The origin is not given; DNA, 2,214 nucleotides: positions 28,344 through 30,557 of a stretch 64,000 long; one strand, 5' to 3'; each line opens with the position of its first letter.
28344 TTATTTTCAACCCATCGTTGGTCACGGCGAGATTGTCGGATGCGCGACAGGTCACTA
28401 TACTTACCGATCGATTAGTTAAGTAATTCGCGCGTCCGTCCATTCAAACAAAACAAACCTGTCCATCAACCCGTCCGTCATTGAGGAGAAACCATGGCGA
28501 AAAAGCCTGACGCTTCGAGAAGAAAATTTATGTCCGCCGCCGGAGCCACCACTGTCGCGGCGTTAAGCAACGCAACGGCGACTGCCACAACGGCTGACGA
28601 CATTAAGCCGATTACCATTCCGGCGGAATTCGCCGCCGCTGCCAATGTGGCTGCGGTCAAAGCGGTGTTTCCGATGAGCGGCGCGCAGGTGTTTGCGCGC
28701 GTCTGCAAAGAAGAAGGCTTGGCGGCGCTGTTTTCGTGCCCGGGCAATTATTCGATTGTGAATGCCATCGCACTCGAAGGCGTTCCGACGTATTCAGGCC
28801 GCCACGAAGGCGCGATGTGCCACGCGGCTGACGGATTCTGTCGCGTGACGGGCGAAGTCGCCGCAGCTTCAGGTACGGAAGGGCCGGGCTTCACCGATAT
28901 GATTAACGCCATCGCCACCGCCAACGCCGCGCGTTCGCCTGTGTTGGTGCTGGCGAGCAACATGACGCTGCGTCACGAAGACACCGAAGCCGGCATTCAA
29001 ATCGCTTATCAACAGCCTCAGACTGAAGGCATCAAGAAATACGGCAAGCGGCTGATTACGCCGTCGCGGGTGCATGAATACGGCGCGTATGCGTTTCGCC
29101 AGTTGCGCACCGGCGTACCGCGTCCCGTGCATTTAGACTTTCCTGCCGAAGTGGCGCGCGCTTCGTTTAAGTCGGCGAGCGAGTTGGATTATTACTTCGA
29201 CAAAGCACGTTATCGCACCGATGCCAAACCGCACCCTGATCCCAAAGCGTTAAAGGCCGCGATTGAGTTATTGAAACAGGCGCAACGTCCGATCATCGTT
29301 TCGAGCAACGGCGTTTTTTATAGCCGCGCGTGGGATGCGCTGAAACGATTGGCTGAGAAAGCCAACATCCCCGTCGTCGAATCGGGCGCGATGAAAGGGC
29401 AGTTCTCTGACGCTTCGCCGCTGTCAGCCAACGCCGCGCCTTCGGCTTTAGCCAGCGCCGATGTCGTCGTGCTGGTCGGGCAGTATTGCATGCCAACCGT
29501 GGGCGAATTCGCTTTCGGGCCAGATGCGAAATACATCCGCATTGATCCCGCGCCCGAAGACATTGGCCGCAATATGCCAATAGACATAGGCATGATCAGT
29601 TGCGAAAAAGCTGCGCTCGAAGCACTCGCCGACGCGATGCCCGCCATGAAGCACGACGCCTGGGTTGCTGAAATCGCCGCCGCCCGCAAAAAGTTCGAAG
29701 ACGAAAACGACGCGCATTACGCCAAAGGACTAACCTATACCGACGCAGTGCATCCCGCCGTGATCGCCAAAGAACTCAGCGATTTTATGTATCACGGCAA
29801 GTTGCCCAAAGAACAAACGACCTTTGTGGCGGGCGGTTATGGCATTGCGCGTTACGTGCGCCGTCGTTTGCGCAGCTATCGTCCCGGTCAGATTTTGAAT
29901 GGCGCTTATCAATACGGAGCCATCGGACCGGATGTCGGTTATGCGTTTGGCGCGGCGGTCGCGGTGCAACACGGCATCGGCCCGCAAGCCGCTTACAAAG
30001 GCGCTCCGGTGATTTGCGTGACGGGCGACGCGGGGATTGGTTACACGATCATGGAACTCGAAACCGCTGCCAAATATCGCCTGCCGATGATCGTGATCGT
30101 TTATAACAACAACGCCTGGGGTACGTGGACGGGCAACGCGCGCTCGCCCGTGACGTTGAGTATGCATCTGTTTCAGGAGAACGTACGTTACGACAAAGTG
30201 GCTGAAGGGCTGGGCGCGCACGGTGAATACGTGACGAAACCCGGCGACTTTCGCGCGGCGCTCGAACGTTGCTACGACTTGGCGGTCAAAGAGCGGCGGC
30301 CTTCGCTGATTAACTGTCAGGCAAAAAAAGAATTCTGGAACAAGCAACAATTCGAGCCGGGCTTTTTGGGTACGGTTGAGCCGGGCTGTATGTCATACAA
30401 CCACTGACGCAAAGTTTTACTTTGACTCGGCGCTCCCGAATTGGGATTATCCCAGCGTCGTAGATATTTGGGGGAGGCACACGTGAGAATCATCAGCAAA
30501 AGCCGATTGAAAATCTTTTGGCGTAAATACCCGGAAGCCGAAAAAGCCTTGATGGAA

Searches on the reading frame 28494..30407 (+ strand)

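Call 48: search_protein_families(library=pfam, proteins=[window:28494-30407:+], max_evalue=0.001)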
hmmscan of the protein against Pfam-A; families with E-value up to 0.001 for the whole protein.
window:28494-30407:+ (637 aa): 3 families
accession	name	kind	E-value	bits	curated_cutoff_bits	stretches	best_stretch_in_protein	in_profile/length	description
PF02775.26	TPP_enzyme_C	-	1.3e-25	90.4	21.9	1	455-608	9-151/151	Thiamine pyrophosphate enzyme, C-terminal TPP binding domain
PF02776.23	TPP_enzyme_N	-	2.4e-25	89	26.8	1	61-165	1-107/119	Thiamine pyrophosphate enzyme, N-terminal TPP binding domain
PF00205.28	TPP_enzyme_M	-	1.2e-24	87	30.4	1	254-378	2-137/137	Thiamine pyrophosphate enzyme, central domain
